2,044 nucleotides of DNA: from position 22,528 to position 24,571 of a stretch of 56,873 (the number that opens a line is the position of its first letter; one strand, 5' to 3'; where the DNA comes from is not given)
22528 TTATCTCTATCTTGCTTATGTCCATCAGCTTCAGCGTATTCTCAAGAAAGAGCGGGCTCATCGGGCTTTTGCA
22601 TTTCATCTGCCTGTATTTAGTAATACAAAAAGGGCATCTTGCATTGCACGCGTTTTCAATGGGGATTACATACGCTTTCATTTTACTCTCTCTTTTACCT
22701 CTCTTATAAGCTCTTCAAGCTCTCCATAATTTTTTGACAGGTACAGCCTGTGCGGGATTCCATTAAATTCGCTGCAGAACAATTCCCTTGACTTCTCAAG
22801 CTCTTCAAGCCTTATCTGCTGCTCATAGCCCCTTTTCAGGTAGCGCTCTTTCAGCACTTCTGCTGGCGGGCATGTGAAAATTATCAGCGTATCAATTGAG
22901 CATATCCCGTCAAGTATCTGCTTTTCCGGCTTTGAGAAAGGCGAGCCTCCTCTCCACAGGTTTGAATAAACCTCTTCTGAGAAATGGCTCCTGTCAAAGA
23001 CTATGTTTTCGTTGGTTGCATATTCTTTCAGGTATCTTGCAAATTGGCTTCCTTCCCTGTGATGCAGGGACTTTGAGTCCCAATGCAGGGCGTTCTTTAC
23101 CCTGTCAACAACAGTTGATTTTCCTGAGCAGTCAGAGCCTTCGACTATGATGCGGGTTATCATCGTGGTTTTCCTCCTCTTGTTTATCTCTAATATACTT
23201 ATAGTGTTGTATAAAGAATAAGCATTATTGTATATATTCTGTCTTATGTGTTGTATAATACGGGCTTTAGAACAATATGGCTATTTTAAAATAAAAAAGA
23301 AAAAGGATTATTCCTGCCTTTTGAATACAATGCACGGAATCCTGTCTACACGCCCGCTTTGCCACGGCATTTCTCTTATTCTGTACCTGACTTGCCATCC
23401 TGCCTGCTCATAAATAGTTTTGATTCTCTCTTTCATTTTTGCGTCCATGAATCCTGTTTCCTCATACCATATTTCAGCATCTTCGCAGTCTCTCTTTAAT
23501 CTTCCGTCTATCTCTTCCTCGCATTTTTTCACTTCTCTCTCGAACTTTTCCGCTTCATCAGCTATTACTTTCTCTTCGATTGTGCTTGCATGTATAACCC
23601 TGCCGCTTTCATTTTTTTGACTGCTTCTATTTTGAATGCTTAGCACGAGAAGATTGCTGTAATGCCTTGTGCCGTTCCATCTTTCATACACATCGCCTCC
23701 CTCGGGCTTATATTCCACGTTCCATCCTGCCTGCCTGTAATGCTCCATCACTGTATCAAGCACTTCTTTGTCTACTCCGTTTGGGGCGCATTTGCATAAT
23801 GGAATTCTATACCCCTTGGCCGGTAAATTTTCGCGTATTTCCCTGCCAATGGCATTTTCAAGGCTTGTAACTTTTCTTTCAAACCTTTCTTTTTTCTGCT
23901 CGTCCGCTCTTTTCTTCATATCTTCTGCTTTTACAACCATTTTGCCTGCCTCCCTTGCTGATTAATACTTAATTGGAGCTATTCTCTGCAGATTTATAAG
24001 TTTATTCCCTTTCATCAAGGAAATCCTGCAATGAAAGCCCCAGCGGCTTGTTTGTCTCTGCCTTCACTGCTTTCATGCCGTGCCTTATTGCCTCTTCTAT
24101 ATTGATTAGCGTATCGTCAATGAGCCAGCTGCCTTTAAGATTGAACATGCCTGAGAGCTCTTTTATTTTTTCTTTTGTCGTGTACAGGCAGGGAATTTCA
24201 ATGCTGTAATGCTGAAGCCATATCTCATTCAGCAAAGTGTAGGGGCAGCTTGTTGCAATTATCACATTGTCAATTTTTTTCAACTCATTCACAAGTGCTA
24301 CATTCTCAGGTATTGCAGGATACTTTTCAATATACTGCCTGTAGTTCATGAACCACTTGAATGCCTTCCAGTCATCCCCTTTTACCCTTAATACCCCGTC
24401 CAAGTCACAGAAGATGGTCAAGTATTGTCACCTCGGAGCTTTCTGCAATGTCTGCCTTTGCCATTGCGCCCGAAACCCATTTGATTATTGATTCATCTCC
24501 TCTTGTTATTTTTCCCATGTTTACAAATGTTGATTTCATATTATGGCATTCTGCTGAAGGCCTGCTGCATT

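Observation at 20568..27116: Candidate undescribed nucleotide-targeting module: Dcd-like deaminase, Tmk-like kinase, HAD nucleotidase and three radical-SAM-type enzymes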

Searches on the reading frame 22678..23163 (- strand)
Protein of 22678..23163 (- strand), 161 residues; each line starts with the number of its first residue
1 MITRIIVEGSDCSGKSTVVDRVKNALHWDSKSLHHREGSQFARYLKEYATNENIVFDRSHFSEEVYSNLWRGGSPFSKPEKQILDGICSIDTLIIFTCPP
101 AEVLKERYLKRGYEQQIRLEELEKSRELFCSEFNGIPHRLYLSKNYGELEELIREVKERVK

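Call 3: search_protein_families(library=pfam, proteins=[window:22678-23163:-], max_evalue=0.1)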
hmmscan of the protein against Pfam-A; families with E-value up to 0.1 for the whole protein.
window:22678-23163:- (161 aa): 7 families
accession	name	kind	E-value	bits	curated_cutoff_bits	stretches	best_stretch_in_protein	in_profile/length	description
PF13238.12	AAA_18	-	3.2e-06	28.1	29.4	1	5-123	1-123/128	AAA domain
PF02223.23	Thymidylate_kin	-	7.7e-06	26.2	27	2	7-52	1-50/185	Thymidylate kinase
PF13521.12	AAA_28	-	0.00054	20.7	27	0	24-141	45-154/164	AAA domain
PF01712.25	dNK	-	0.00068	19.9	27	0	5-29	1-25/203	Deoxynucleoside kinase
PF13671.12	AAA_33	-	0.013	16.2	27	0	5-26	2-23/143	AAA domain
PF13207.12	AAA_17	-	0.025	15.3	27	0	81-114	94-126/136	AAA domain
PF08433.16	KTI12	-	0.079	12.9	22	0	5-70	4-69/271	Chromatin associated protein KTI12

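Call 4: search_protein_families(library=ncbifam, proteins=[window:22678-23163:-], max_evalue=0.1)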
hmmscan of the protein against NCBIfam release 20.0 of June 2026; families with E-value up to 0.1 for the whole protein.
window:22678-23163:- (161 aa): 5 families
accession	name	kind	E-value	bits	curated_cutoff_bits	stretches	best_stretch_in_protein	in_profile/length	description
TIGR00041.1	DTMP_kinase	equivalog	8.8e-07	28.8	83.25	1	5-52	7-57/196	dTMP kinase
TIGR03707.1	PPK2_P_aer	equivalog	0.014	15.1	301.8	1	5-62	34-100/230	polyphosphate kinase 2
NF003012.0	PRK03839.1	equivalog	0.02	14.9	152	1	78-123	64-112/180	putative kinase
NF005923.0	PRK07933.1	equivalog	0.041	13.2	193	1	5-48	3-43/213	dTMP kinase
NF006746.0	PRK09270.1-5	subfamily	0.049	12.5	250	0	6-30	25-49/210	nucleoside/nucleotide kinase family protein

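Call 5: search_protein_families(library=padloc, proteins=[window:22678-23163:-], max_evalue=0.1)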
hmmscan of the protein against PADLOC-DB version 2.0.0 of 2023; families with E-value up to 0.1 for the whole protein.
window:22678-23163:- (161 aa): 4 families
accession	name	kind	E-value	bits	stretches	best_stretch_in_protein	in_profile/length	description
PDLC02911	VakA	-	0.00054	18.6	1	1-34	1-34/163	-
PDLC04690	PDC-M51B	-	0.003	15.3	1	3-26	3-26/191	-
PDLC00284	PtuA1|PtuA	-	0.021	11.6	1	6-39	87-120/545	AAA ATPase domain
PDLC00279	PtuA1|PtuA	-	0.025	11.7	1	6-67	30-91/416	AAA ATPase domain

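Call 6: search_protein_families(library=phrogs, proteins=[window:22678-23163:-], max_evalue=0.1)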
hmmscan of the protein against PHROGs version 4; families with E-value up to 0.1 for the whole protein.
window:22678-23163:- (161 aa): 2 families
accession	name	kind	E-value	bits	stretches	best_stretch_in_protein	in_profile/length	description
phrog_761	-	other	2.7e-14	54.6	1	5-134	22-182/362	thymidylate kinase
phrog_2107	-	other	0.00054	20.7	1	2-53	3-52/201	thymidylate kinase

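Call 49: search_solved_structures(query=window:22678-23163:-, max_evalue=0.01, show_alignments=2)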
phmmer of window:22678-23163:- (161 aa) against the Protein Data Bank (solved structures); distinct sequences matched with E-value up to 0.01: 1.
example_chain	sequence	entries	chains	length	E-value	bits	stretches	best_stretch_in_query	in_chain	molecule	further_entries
2axp_A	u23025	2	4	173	1.6e-05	28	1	3-130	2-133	hypothetical protein BSU20280 | SPBc2 prophage-derived uncharacterized protein yorR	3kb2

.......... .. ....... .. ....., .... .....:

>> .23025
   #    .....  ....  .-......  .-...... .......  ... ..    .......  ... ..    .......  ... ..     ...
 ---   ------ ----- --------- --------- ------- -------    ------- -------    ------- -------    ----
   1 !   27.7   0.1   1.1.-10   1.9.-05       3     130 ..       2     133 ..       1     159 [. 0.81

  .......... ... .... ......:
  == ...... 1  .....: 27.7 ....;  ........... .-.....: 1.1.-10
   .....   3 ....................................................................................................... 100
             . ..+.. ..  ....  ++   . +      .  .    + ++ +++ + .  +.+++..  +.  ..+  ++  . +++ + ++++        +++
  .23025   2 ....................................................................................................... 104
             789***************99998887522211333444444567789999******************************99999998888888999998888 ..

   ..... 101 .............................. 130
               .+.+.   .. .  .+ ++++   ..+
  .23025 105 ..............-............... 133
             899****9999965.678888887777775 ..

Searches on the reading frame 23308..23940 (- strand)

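Call 3: search_protein_families(library=pfam, proteins=[window:23308-23940:-], max_evalue=0.1)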
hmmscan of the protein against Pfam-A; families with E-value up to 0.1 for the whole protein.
window:23308-23940:- (210 aa): 2 families
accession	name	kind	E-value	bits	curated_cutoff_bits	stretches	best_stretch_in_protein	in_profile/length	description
PF00261.25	Tropomyosin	-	0.041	13.7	38.6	0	124-161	191-227/242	Tropomyosin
PF22970.2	DUF7028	-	0.091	13.2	27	0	57-95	30-71/83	Domain of unknown function (DUF7028)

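Call 4: search_protein_families(library=ncbifam, proteins=[window:23308-23940:-], max_evalue=0.1)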
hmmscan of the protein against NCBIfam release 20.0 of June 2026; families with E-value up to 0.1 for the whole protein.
window:23308-23940:- (210 aa): 0 families

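Call 5: search_protein_families(library=padloc, proteins=[window:23308-23940:-], max_evalue=0.1)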
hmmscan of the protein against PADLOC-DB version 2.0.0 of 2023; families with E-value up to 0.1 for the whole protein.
window:23308-23940:- (210 aa): 0 families

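Call 6: search_protein_families(library=phrogs, proteins=[window:23308-23940:-], max_evalue=0.1)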
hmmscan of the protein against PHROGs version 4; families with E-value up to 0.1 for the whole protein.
window:23308-23940:- (210 aa): 3 families
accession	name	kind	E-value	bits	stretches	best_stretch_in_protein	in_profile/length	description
phrog_29437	-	unknown function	7.9e-05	23.7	1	94-186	107-200/224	-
phrog_18144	-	unknown function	0.0039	18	1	4-94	32-123/167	-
phrog_9155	-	unknown function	0.083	13.6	0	53-108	118-170/181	-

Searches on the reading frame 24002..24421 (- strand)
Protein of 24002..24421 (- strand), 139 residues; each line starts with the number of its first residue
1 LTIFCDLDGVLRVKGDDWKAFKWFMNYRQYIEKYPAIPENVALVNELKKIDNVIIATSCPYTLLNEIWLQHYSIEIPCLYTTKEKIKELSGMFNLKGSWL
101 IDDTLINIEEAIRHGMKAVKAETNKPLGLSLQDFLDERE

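Call 3: search_protein_families(library=pfam, proteins=[window:24002-24421:-], max_evalue=0.1)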
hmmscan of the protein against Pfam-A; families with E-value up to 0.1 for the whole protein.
window:24002-24421:- (139 aa): 0 families

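Call 4: search_protein_families(library=ncbifam, proteins=[window:24002-24421:-], max_evalue=0.1)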
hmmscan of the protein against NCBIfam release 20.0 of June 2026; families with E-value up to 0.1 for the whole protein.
window:24002-24421:- (139 aa): 1 family
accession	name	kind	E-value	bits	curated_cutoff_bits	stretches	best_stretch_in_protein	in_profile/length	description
TIGR01893.1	aa-his-dipept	subfamily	0.079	11.6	343.75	1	57-110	114-164/478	beta-Ala-His dipeptidase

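Call 5: search_protein_families(library=padloc, proteins=[window:24002-24421:-], max_evalue=0.1)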
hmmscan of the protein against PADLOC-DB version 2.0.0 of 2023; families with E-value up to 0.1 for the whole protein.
window:24002-24421:- (139 aa): 0 families

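Call 6: search_protein_families(library=phrogs, proteins=[window:24002-24421:-], max_evalue=0.1)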
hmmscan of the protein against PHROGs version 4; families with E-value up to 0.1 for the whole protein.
window:24002-24421:- (139 aa): 4 families
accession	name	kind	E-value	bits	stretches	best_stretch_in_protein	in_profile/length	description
phrog_420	-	unknown function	9.4e-07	29.6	1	24-123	73-177/267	unknown function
phrog_2643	-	moron, auxiliary metabolic gene and host takeover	0.0024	18.5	0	25-120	48-155/182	5'-3' deoxyribonucleotidase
phrog_415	-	other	0.0041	17.8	1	2-121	23-164/218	polynucleotide kinase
phrog_1238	-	moron, auxiliary metabolic gene and host takeover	0.0068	17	1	1-115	23-126/155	phosphoheptose isomerase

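Call 73: search_solved_structures(query=window:24002-24421:-, max_evalue=10, show_alignments=1)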
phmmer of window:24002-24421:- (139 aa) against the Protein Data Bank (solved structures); distinct sequences matched with E-value up to 10: 3.
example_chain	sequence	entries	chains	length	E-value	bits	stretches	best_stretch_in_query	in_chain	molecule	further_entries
3tbf_A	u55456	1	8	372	1.1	12.8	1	25-58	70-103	Glucosamine--fructose-6-phosphate aminotransferase [isomerizing]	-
1mij_A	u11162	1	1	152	1.1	12.7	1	17-80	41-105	Protein prospero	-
1xpx_A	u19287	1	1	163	1.3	12.5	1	17-80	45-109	Protein prospero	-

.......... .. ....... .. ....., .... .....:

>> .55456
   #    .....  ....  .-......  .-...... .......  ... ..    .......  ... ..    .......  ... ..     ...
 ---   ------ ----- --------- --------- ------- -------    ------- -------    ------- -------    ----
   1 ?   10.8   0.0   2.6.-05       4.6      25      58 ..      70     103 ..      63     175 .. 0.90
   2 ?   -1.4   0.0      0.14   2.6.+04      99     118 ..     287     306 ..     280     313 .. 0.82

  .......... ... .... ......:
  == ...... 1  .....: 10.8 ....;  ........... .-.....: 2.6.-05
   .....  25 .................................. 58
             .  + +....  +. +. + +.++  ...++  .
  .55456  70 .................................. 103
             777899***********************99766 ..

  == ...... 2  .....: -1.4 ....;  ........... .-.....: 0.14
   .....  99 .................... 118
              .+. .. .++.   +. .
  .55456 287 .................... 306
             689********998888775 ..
